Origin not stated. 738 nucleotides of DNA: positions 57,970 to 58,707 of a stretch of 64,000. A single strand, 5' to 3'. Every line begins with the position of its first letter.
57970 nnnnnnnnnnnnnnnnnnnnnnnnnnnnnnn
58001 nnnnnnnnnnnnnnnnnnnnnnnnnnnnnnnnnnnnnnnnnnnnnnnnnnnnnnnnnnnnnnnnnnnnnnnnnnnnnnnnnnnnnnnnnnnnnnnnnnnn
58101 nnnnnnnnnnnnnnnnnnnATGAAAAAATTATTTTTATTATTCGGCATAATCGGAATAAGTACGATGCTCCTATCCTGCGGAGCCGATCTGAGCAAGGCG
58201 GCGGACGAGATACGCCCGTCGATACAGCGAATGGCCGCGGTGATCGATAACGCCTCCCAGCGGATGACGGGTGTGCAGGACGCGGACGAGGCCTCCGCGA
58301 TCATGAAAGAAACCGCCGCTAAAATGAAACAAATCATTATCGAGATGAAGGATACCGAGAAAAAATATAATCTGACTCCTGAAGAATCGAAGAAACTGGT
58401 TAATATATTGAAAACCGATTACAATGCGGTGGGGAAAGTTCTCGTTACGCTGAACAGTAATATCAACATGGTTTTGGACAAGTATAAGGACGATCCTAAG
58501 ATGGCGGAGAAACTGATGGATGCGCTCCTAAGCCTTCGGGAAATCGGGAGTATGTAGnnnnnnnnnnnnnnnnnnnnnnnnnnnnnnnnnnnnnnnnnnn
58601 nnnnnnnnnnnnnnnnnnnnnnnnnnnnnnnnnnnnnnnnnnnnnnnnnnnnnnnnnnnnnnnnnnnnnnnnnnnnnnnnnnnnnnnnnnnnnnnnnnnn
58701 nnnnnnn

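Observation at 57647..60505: Tandem array of six divergent ~145-aa paralogous lipoproteins with no family I can name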

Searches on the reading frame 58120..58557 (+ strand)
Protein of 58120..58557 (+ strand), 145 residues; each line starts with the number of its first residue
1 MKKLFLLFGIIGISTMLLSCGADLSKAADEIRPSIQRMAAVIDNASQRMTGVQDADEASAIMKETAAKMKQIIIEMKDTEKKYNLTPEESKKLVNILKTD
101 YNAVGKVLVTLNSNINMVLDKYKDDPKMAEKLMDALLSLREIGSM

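Call 3: search_protein_families(library=pfam, proteins=[window:58120-58557:+], max_evalue=1)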
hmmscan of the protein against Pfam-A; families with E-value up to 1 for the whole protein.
window:58120-58557:+ (145 aa): 4 families
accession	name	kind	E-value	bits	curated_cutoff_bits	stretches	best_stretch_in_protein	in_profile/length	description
PF17511.7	Mobilization_B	-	0.00015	22.6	27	1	25-65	14-54/136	Mobilization protein B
PF20369.3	DUF6664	-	0.015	16.4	27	0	73-99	49-75/105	Family of unknown function (DUF6664)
PF21896.2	Talin_IBS2B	-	0.084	13.2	27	1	24-110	30-114/118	Talin IBS2B domain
PF00232.24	Glyco_hydro_1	-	0.13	11.1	22.6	1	53-112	301-361/453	Glycosyl hydrolase family 1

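Call 4: search_protein_families(library=ncbifam, proteins=[window:58120-58557:+], max_evalue=1)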
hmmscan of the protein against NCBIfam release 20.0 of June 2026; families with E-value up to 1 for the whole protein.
window:58120-58557:+ (145 aa): 4 families
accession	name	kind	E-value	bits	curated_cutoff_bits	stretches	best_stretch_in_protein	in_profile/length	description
NF041120.1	RqcH_arch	equivalog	0.017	13.9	400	1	28-117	248-338/645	ribosome rescue protein RqcH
TIGR02290.1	M3_fam_3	subfamily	0.019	13.9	561.7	1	26-136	85-195/587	M3 family oligoendopeptidase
NF002170.0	PRK01005.1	equivalog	0.045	13.5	280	1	31-137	22-119/208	V-type ATP synthase subunit E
NF011479.0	PRK14889.1-2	equivalog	0.064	13.5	264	1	3-41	11-46/145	VKOR family protein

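Call 10: find_homologous_proteins(query=A2, max_evalue=0.001)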
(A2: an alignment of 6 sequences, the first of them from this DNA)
Query A2 (6 sequences) (126 aa, profile of the alignment): 14 proteins with E <= 0.001 among 830 candidates.
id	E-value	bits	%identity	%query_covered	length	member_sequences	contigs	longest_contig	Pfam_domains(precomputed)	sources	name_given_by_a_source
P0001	1.7e-41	159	100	100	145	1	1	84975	-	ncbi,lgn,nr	ncbi:MAG: hypothetical protein HPY53_03555 [Brevinematales bacterium]|nr:hypothetical protein [Brevi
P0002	7.1e-41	157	27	39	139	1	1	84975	-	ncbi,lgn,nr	ncbi:MAG: hypothetical protein HPY53_03550 [Brevinematales bacterium]|nr:hypothetical protein [Brevi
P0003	7.1e-40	154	22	90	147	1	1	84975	-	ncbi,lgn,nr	ncbi:MAG: hypothetical protein HPY53_03560 [Brevinematales bacterium]|nr:hypothetical protein [Brevi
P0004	1.5e-38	150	90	100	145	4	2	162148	-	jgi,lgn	jgi:predicted RecB family nuclease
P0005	7.5e-38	147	-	-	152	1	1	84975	-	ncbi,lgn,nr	ncbi:MAG: hypothetical protein HPY53_03575 [Brevinematales bacterium]|nr:hypothetical protein [Brevi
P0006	1.0e-35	141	77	100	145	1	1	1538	-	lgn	-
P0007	2.4e-34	136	33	14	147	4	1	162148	-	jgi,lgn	jgi:hypothetical protein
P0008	6.1e-34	135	-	-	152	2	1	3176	-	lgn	-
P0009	2.1e-33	133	-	-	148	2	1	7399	-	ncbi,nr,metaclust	ncbi:MAG: hypothetical protein A2014_01535 [Spirochaetes bacterium GWF1_49_6]|nr:MAG: hypothetical p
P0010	2.9e-33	133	75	100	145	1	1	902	-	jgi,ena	-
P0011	2.6e-31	126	38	13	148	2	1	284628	-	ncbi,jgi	-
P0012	1.0e-30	124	71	100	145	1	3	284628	-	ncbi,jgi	jgi:hypothetical protein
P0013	1.9e-28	117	25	89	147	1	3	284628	-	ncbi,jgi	jgi:ABC-type transporter Mla subunit MlaD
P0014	8.6e-21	92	24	26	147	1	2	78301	-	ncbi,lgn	-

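Call 14: search_solved_structures(query=A3, max_evalue=10)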
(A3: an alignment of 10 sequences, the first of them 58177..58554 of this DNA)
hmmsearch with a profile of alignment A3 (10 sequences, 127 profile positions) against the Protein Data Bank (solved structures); distinct sequences matched with E-value up to 10: 42.
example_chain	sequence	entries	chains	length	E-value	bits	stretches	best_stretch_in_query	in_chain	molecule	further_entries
6z0c_A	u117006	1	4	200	0.0016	21.8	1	39-112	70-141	Maquette-3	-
9c6o_A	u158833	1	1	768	0.037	17.4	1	38-100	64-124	Pteronotus davyi ACE2 ectodomain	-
11cp_A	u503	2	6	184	0.069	16.5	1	69-113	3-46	designed metalloprotease TDPr3 | TDPr3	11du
7dgu_A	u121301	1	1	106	0.085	16.2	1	12-55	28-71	de novo designed protein H4A1R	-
8fbj_A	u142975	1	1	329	0.1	16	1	12-63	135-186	KWOCA_60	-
3s84_A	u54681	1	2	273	0.13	15.6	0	47-121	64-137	Apolipoprotein A-IV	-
27ah_A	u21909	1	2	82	0.14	15.6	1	17-88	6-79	De novo designed miniprotein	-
27ag_A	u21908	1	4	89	0.2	15.1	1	17-90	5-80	De novo designed miniprotein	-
5j10_A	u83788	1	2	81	0.23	14.9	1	35-97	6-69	peptide design 2L4HC2_24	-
8f29_Z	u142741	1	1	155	0.24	14.8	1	4-82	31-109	ATP synthase subunit 4, mitochondrial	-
3zbh_A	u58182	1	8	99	0.31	14.4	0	56-88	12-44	ESXA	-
3swy_A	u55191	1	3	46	0.32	14.4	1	79-113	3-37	Cyclic nucleotide-gated cation channel alpha-3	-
8glv_Ey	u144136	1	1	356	0.37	14.2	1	43-126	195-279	Dynein regulatory complex protein 10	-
7tko_U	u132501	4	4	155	0.44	13.9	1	4-81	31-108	ATP synthase subunit 4 | ATP synthase subunit 4, mitochondrial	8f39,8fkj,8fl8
1ya9_A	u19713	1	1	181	0.53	13.7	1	20-97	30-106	Apolipoprotein E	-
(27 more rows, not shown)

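Call 16: find_encoding_contigs(protein=P0012, flank=10000, max_places=4)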
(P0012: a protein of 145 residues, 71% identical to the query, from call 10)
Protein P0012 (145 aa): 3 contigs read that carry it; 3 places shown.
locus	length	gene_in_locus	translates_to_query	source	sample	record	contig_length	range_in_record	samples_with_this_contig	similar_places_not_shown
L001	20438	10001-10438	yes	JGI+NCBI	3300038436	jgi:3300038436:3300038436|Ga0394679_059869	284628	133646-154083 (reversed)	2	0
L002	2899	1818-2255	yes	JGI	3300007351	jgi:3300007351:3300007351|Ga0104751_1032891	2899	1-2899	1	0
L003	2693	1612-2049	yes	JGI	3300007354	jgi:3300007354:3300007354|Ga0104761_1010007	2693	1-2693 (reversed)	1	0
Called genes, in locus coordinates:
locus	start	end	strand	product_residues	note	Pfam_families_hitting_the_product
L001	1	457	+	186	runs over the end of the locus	PF02525:Flavodoxin_2, PF03358:FMN_red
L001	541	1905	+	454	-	-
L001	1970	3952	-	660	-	PF13520:AA_permease_2, PF00324:AA_permease, PF00359:PTS_EIIA_2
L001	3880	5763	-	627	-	PF00324:AA_permease, PF13520:AA_permease_2, PF00359:PTS_EIIA_2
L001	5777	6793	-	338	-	PF00356:LacI, PF00532:Peripla_BP_1, PF13407:Peripla_BP_4 (weak), PF13377:Peripla_BP_3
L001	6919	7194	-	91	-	PF00708:Acylphosphatase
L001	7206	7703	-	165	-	-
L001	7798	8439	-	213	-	-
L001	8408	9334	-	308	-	PF00005:ABC_tran, PF13304:AAA_21 (faint), PF08352:oligo_HPY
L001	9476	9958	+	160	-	PF01467:CTP_transf_like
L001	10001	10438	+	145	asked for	-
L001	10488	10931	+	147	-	-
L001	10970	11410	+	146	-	-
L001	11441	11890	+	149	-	-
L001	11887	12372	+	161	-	-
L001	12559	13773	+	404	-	PF00696:AA_kinase, PF01842:ACT, PF22468:ACT_9, PF13840:ACT_7, PF22468:ACT_9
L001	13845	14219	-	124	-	PF01740:STAS, PF13466:STAS_2 (weak)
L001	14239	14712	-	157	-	PF13581:HATPase_c_2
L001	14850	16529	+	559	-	PF06418:CTP_synth_N, PF00117:GATase, PF07722:Peptidase_C26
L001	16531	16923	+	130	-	PF02537:CRCB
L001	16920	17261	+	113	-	PF02641:DUF190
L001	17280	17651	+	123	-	PF20460:DUF6713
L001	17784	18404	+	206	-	PF00300:His_Phos_1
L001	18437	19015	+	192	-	PF08668:HDOD (faint), PF01966:HD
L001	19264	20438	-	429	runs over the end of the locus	PF07228:SpoIIE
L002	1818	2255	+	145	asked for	-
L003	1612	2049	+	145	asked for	-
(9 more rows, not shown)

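Call 17: find_encoding_contigs(protein=P0014, flank=8000, max_places=4)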
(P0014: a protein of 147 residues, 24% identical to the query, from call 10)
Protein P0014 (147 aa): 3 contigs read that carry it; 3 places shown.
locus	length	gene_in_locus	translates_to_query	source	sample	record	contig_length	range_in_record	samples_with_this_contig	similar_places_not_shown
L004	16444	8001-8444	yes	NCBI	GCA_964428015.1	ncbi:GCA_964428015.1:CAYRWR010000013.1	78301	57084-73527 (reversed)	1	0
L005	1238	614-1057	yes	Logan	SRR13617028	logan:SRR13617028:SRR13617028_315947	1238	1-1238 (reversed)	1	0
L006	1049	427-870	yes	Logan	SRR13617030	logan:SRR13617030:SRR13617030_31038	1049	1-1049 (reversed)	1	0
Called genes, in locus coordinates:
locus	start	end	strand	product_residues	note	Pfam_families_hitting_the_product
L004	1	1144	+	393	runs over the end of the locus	PF08309:LVIVD (faint)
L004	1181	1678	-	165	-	-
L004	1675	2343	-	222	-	-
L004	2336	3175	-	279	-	PF00990:GGDEF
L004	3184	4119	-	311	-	PF01966:HD, PF13487:HD_5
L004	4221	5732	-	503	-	PF00478:IMPDH, PF00571:CBS, PF00977:His_biosynth (faint), PF01070:FMN_dh, PF03060:NMO, PF02310:B12-binding (faint)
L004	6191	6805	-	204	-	-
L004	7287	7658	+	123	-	PF00825:Ribonuclease_P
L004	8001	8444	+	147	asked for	-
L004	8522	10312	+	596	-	PF01336:tRNA_anti-codon, PF00152:tRNA-synt_2, PF02938:GAD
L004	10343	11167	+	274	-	-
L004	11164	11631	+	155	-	PF13302:Acetyltransf_3 (faint), PF00583:Acetyltransf_1, PF13673:Acetyltransf_10, PF13508:Acetyltransf_7, PF08445:FR47 (weak)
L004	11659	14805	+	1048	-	PF04434:SWIM (weak), PF04851:ResIII, PF00176:SNF2-rel_dom, PF00271:Helicase_C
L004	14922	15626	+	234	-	PF06508:QueC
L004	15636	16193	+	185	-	PF04017:DUF366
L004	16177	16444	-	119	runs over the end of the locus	-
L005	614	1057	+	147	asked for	-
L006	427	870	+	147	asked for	-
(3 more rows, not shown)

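Call 24: search_protein_representatives(alignment_id=A3)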
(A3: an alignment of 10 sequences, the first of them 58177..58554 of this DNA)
Query: 10 sequences, 127 profile positions. Proteins with E-value up to 0.001 (for the whole library): 67; up to 1e-10: 17; up to 1e-30: 6. The best 67 are listed.
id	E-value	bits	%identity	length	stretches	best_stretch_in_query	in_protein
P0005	2.4e-40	153.8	-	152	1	1-126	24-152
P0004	1.0e-39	151.8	-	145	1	1-127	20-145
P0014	3.5e-39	150.1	-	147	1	1-126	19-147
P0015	2.1e-37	144.3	-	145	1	1-127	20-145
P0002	3.4e-36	140.4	-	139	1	1-124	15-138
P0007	1.8e-35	138.1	-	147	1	1-127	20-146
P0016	2.0e-30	121.8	-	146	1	1-126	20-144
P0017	4.8e-28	114.1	-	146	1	1-127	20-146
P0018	5.5e-24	101.0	-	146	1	1-126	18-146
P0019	3.6e-21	91.8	-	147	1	4-126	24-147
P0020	5.1e-17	78.4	-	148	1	3-125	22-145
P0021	9.2e-17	77.6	-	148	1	4-123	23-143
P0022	3.4e-16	75.8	-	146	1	1-125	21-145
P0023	2.7e-14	69.7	-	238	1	6-125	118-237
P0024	3.7e-13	66.0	-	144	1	1-125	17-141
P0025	8.8e-13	64.7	-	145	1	1-124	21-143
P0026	1.2e-12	64.3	-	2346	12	3-122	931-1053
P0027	1.2e-10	57.8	-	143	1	11-127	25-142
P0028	3.7e-10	56.3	-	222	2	12-121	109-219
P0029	5.8e-10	55.6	-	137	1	12-115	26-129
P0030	8.6e-09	51.8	-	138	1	11-112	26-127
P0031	1.0e-08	51.6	-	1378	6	9-60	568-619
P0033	8.5e-08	48.6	-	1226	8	11-63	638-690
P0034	2.4e-07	47.2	-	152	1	7-116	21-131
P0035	1.0e-06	45.1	-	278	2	7-121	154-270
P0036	2.6e-06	43.8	-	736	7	25-74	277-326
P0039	4.0e-06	43.2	-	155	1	12-120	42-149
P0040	4.5e-06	43.0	-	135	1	12-116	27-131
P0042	5.9e-06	42.7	-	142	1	11-115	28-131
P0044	9.4e-06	42.0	-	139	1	11-115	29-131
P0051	3.5e-05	40.2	-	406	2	11-93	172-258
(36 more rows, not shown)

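Call 25: predict_structure(alignment_id=A3)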
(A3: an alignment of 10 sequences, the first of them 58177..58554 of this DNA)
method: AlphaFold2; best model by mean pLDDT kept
length: 126 residues; sequences in the alignment: 10
mean_pLDDT: 92.3   pTM: 0.83
mean pLDDT of the five models: 92.3, 92.3, 92.1, 92.0, 91.5
residues with pLDDT >= 90: 112; 70-90: 9; 50-70: 5; < 50: 0
segments of 3 or more residues with pLDDT < 50: none
pLDDT, mean of each block of 10 residues (from residue 1): 87 96 96 93 95 94 92 94 94 94 93 90 74
secondary structure, 60 per line:
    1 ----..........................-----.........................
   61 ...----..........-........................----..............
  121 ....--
elements in order: H5-30 H36-63 H68-77 H79-102 H107-124

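Call 28: search_protein_families(library=pfam, proteins=[P0020, P0022, P0025, P0027, P0029, P0030, P0034, P0039, P0040, P0044], max_evalue=0.01)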
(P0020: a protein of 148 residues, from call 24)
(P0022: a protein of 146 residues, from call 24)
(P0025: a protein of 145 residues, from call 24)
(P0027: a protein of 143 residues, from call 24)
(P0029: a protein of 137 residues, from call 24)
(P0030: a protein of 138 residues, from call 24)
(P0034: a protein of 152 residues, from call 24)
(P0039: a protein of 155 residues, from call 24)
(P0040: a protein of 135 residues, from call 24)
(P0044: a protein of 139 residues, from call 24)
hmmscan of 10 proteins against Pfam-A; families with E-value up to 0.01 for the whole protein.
P0020 (148 aa): 0 families

P0022 (146 aa): 0 families

P0025 (145 aa): 0 families

P0027 (143 aa): 12 families
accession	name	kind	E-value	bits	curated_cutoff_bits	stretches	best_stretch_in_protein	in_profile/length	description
PF23831.1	DUF7201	-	0.00049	20.3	27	0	85-141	3-41/142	Coiled-coil region of unknown function (DUF7201)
PF06780.16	Erp_C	-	0.00075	20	24.3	1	39-103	12-76/140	Erp protein C-terminus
PF20651.3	EXOC6_Sec15_N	-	0.0022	18.4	27.2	0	30-78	55-103/170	Exocyst complex component EXOC6/Sec15, N-terminal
PF10498.14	IFT57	-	0.0027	17.2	40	1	65-138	224-296/360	Intra-flagellar transport protein 57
PF09392.15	T3SS_needle_F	-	0.003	18.1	29.4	0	96-137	7-47/71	Type III secretion needle MxiH, YscF, SsaG, EprI, PscF, EscF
PF01442.23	Apolipoprotein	-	0.0043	17.2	90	1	57-127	9-79/190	Apolipoprotein A1/A4/E domain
PF22487.1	CRASP-2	-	0.005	16.9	27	1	20-95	22-94/206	Complement regulator-acquiring surface protein 2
PF03938.19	OmpH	-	0.0058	17.3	32.4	0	58-140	7-81/141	Outer membrane protein (OmpH-like)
PF14966.11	DNA_repr_REX1B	-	0.0062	17.5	24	1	24-97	6-79/94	DNA repair REX1-B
PF12128.14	DUF3584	-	0.0068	14.4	31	1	38-128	339-425/1191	Protein of unknown function (DUF3584)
PF14918.11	MTBP_N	-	0.0095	15.8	30.1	0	45-138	89-180/254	MDM2-binding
PF18088.7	Glyco_H_20C_C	-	0.01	16.2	27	0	29-106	46-125/194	Glycoside Hydrolase 20C C-terminal domain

P0029 (137 aa): 3 families
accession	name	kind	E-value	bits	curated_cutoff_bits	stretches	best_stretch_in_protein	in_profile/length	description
PF16146.10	DUF4854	-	0.004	17.9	28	1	77-122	47-92/102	Domain of unknown function (DUF4854)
PF00261.25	Tropomyosin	-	0.0079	16.1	38.6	0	64-101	203-240/242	Tropomyosin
PF06936.16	Selenoprotein_S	-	0.0083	16.5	29.8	0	37-92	61-113/192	Selenoprotein S (SelS)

P0030 (138 aa): 14 families
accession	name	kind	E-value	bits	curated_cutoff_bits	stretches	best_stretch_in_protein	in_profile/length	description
PF04136.21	COG3_N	-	0.00025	21.4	27.9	1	47-118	22-92/147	Conserved oligomeric Golgi complex subunit 3, N-terminal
PF10046.14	BLOC1_2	-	0.00096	19.9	33.4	1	60-115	37-91/96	Biogenesis of lysosome-related organelles complex-1 subunit 2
PF11559.13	ADIP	-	0.00098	19.7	34.3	1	15-100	21-109/151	Afadin- and alpha -actinin-Binding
PF00261.25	Tropomyosin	-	0.0013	18.7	38.6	1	44-113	168-237/242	Tropomyosin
PF04344.18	CheZ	-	0.002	18.5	30.7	1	31-112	33-111/203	Chemotaxis phosphatase, CheZ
PF01255.24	Prenyltransf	-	0.0021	18.1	27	1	30-132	33-136/219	Putative undecaprenyl diphosphate synthase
PF16535.10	T3SSipB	-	0.0023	18.7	31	1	27-109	47-128/155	Type III cell invasion protein SipB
PF18169.6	SLATT_6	-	0.0033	17.5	27.1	0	5-60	64-117/176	SMODS and SLOG-associating 2TM effector domain 6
PF24423.1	OVT1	-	0.0044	17.8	30.9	1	28-106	20-99/100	Major antigen, helical domain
PF05384.16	DegS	-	0.0044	16.9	27.6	1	50-111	13-74/159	Sensor protein DegS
PF07195.17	FliD_C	-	0.0074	16.2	25.4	1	48-109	169-235/236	Flagellar hook-associated protein 2 C-terminus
PF07851.19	TMEM120A-B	-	0.0089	15.8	29.8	0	27-110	6-91/324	TMEM120A/B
PF04108.17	ATG17_like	-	0.0091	15.9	43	0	33-110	214-293/355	Autophagy protein ATG17-like domain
PF07464.16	ApoLp-III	-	0.0098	16.5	36.3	0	49-119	17-84/146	Apolipophorin-III precursor (apoLp-III)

P0034 (152 aa): 0 families

P0039 (155 aa): 2 families
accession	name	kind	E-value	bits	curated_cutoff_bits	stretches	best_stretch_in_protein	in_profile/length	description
PF07319.16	DnaI_N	-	0.0067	17.5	24.1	0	86-138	12-65/94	Primosomal protein DnaI N-terminus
PF17830.6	STI1-HOP_DP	-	0.0072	16.6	29.1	0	128-146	35-53/55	STI1/HOP, DP domain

P0040 (135 aa): 2 families
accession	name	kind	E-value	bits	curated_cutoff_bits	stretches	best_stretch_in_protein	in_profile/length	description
PF06103.16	DUF948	-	0.0021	18.6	37.2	0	56-106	25-75/89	Bacterial protein of unknown function (DUF948)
PF17045.10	CEP63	-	0.0089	16.3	33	0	26-91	45-108/263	Centrosomal protein of 63 kDa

P0044 (139 aa): 0 families

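Call 29: fold_search(model_id=the predicted structure, library=pdb)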
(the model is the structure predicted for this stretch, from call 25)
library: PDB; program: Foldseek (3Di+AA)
matches with E <= 10: 557; with E <= 0.001: 0
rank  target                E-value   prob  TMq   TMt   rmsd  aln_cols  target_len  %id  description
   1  7zn7_D                1.8e-01  0.77  0.36  0.35  11.4       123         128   20  Cryo-EM structure of RCMV-E E27 bound to human DDB1 (deltaBPB) and rat STAT2 CCD (released 2022-11-09)
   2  9div_F                1.9e-01  0.35  0.29  0.28  11.8       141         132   19  The crystal structure of de novo designed ChuA binding protein C8 (released 2025-05-21)
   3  9div_A                3.0e-01  0.21  0.26  0.24  12.1       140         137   18  The crystal structure of de novo designed ChuA binding protein C8 (released 2025-05-21)
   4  7q83_B                3.7e-01  0.77  0.44  0.38   7.0       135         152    6  Crystal structure of S. cerevisiae Sso2 in complex with the pleckstrin homology domain of Sec3 (released 2022-08-31)
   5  2dnx_MODEL_1_A        3.9e-01  0.63  0.37  0.36   6.7       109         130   15  Solution structure of RSGI RUH-063, an N-terminal domain of Syntaxin 12 from human cDNA (released 2006-10-26)
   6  5j5l                  3.9e-01  0.54  0.37  0.32  10.4       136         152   19  CRYSTAL STRUCTURE OF AFMP4P IN COMPLEX WITH ARACHIDONIC ACID (released 2017-04-05)
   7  8zar_D                3.9e-01  0.15  0.22  0.11  23.2       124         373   19  EmrAB-TolC MFS-type tripartite multidrug efflux pump FA (released 2025-04-30)
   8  5j5k                  4.6e-01  0.51  0.37  0.32  10.4       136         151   19  CRYSTAL STRUCTURE OF AFMP4P IN COMPLEX WITH PALMITIC ACID (released 2017-04-05)
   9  9k83_A                4.6e-01  0.15  0.25  0.17  17.9       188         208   12  Cryo-EM structure of designed zinc-induced filament Fiber-n6-Zn1-HEHE-43 (released 2025-10-29)
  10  8zal_B                5.4e-01  0.14  0.22  0.11  23.1       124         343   18  EmrAB-TolC MFS-type tripartite multidrug efflux pump EA (released 2025-04-30)
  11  8zar_B                5.4e-01  0.13  0.22  0.11  23.2       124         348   18  EmrAB-TolC MFS-type tripartite multidrug efflux pump FA (released 2025-04-30)
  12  5m4y_A                5.7e-01  0.44  0.38  0.31   9.7       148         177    7  Crystal structure of the Sec3/Sso2 complex at 2.20 angstrom resolution (released 2017-02-08)
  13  9qwr_B                6.0e-01  0.15  0.24  0.18  12.9       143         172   13  MIC60 helical bundle dimer (released 2026-02-25)
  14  4jeh_B                6.3e-01  0.41  0.39  0.26  10.6       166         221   13  Crystal Structure of Munc18a and Syntaxin1 lacking N-peptide complex (released 2013-07-17)
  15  3c98_B                6.3e-01  0.38  0.38  0.25  10.7       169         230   12  Revised structure of the munc18a-syntaxin1 complex (released 2008-03-25)
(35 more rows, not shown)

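Call 30: list_cluster_members(proteins=[P0018, P0019, P0020, P0021, P0022, P0024, P0025, P0027, P0029, P0040])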
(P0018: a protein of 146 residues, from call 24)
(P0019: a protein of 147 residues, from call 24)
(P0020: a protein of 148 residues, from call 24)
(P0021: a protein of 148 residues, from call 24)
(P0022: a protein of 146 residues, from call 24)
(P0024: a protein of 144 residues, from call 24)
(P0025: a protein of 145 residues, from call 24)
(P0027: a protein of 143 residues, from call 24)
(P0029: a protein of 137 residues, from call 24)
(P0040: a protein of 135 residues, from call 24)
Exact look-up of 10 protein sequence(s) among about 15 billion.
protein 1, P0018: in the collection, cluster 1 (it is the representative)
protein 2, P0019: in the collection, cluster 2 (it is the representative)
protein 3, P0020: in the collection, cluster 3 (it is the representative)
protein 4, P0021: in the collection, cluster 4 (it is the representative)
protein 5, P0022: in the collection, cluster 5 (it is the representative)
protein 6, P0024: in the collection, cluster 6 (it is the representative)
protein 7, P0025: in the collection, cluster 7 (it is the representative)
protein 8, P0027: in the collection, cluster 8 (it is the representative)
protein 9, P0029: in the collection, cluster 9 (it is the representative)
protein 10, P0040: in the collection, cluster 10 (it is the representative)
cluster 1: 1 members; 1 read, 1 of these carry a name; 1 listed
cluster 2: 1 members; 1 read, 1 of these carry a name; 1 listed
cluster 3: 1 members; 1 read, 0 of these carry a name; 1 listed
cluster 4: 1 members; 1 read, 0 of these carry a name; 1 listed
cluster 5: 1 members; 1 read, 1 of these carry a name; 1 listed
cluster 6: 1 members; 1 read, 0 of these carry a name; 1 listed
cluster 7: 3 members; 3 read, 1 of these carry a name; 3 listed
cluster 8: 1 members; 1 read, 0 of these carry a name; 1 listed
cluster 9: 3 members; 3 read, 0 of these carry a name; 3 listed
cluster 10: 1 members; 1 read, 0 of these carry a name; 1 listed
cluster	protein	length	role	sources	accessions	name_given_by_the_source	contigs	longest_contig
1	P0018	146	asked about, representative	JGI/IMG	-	cell fate (sporulation/competence/biofilm development) regulator YlbF (YheA/YmcA/DUF963 ...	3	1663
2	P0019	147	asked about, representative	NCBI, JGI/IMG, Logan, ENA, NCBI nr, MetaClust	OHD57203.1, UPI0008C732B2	MAG: hypothetical protein A2Y33_07360 [Spirochaetes bacterium GWF1_51_8] | status=active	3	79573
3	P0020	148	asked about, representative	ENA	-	-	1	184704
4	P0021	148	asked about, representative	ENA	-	-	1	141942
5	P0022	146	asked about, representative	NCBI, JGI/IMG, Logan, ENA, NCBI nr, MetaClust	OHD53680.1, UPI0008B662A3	MAG: hypothetical protein A2Y33_07095 [Spirochaetes bacterium GWF1_51_8] | status=active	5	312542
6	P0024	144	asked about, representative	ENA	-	-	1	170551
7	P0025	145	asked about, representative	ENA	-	-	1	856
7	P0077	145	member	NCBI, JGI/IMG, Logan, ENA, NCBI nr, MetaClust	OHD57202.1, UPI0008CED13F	MAG: hypothetical protein A2Y33_07355 [Spirochaetes bacterium GWF1_51_8] | status=active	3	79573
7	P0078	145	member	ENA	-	-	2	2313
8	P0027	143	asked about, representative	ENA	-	-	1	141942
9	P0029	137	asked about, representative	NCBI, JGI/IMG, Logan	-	-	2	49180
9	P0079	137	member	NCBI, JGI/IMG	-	-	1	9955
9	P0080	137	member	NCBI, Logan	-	-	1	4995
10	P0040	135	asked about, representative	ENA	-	-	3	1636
